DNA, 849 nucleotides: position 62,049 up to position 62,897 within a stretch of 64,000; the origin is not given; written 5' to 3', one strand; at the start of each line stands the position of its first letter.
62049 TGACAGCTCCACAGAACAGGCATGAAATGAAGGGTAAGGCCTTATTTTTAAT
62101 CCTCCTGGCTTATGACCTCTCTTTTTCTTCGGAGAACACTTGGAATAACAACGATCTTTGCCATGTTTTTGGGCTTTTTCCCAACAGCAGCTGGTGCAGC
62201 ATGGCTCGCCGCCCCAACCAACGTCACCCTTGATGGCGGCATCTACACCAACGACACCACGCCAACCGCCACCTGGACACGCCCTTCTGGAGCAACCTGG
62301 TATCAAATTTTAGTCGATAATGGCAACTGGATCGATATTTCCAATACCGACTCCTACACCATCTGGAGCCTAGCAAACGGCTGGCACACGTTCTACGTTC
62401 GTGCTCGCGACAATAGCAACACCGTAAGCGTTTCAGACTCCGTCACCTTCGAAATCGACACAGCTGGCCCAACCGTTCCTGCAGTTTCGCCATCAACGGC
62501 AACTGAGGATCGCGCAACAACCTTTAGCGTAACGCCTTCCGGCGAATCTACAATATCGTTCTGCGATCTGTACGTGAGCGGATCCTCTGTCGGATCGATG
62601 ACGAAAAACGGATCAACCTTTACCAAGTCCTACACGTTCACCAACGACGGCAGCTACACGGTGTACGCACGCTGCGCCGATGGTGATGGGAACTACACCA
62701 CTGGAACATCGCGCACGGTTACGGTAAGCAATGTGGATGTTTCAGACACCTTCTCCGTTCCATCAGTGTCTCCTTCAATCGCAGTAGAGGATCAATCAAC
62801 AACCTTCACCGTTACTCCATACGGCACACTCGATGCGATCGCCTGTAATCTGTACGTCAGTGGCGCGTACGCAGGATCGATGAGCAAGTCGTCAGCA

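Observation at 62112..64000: Unannotated (runs off window) secreted protein built from 285-bp tandem Ig-like repeats with paired cysteines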

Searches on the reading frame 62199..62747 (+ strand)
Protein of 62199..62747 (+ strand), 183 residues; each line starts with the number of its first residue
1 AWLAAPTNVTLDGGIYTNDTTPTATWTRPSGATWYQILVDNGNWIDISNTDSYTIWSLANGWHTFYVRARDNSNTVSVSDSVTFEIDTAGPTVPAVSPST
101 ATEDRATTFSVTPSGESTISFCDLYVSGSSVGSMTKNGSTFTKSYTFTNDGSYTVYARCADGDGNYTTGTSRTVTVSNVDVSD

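Call 45: predict_structure(alignment_id=A2)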
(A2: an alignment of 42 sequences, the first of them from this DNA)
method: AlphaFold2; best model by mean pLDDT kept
length: 183 residues; sequences in the alignment: 42
mean_pLDDT: 95.2   pTM: 0.75
mean pLDDT of the five models: 95.2, 95.1, 94.9, 94.7, 94.6
residues with pLDDT >= 90: 168; 70-90: 10; 50-70: 5; < 50: 0
segments of 3 or more residues with pLDDT < 50: none
pLDDT, mean of each block of 10 residues (from residue 1): 93 92 97 97 96 97 98 96 94 97 97 94 98 97 97 98 93 92 57
secondary structure, 60 per line:
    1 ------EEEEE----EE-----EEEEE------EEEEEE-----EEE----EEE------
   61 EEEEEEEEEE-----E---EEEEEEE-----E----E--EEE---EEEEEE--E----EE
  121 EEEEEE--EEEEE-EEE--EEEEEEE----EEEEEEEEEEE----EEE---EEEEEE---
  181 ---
elements in order: E7-11 E23-27 E34-39 E45-47 E52-54 E61-70 E80-86 E100-102 E106-111 E119-126 E129-133 E135-137 E140-146 E151-161 E166-168 E172-177

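Call 48: fold_search(model_id=the predicted structure, library=pdb)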
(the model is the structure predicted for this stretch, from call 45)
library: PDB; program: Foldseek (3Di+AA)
matches with E <= 10: 1910; with E <= 0.001: 285
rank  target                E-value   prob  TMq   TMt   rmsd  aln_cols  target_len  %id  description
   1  3pdd                  2.4e-08  1.00  0.57  0.56   5.3       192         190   16  Structures of Clostridium thermocellum CbhA fibronectin(III)-like modules (released 2011-11-23)
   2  2yn5_A                3.1e-08  1.00  0.66  0.46   4.7       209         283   20  Structural insight into the giant calcium-binding adhesin SiiE: implications for the adhesion of Salmonella enterica t (released 2013-04-03)
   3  2yn3_A                7.8e-08  1.00  0.67  0.48   4.3       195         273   21  Structural insight into the giant calcium-binding adhesin SiiE: implications for the adhesion of Salmonella enterica t (released 2013-04-03)
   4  2yn5_B                1.4e-07  1.00  0.64  0.45   4.7       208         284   20  Structural insight into the giant calcium-binding adhesin SiiE: implications for the adhesion of Salmonella enterica t (released 2013-04-03)
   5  2yn3_C                2.3e-07  1.00  0.69  0.48   4.0       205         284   20  Structural insight into the giant calcium-binding adhesin SiiE: implications for the adhesion of Salmonella enterica t (released 2013-04-03)
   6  4yfe_A                1.0e-06  1.00  0.43  0.42   7.5       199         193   17  Crystal structure of PTP delta Fn1-Fn2 (released 2015-05-06)
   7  2yn3_D                1.1e-06  1.00  0.40  0.36   8.7       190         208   23  Structural insight into the giant calcium-binding adhesin SiiE: implications for the adhesion of Salmonella enterica t (released 2013-04-03)
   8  2yn3_B                1.4e-06  1.00  0.54  0.41   7.2       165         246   27  Structural insight into the giant calcium-binding adhesin SiiE: implications for the adhesion of Salmonella enterica t (released 2013-04-03)
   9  6q9m_B                2.8e-06  1.00  0.37  0.26  15.5       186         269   19  Central Fibronectin-III array of RIM-binding protein (released 2020-01-15)
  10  7mrm_B                3.0e-06  1.00  0.37  0.20  10.7       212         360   14  Chicken CNTN3 APP complex (released 2022-01-05)
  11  7mrk_B                3.5e-06  1.00  0.38  0.34  10.9       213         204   15  Chicken CNTN4 APP complex (released 2022-01-05)
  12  2jll                  3.7e-06  1.00  0.41  0.23  10.5       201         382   15  Crystal structure of NCAM2 IgIV-FN3II (released 2009-11-17)
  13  3f7p_E                3.8e-06  1.00  0.41  0.37   8.2       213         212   12  Crystal structure of a complex between integrin beta4 and plectin (released 2009-03-10)
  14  8q6t_I                3.8e-06  1.00  0.34  0.08  11.5       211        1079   15  Helical reconstruction of the relaxed thick filament from FIB milled left ventricular mouse myofibrils (released 2023-11-01)
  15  1qg3_B                4.0e-06  1.00  0.39  0.37   7.7       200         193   16  CRYSTAL STRUCTURE OF A TANDEM PAIR OF FIBRONECTIN TYPE III DOMAINS FROM THE CYTOPLASMIC TAIL OF INTEGRIN ALPHA6 BETA4 (released 1999-08-20)
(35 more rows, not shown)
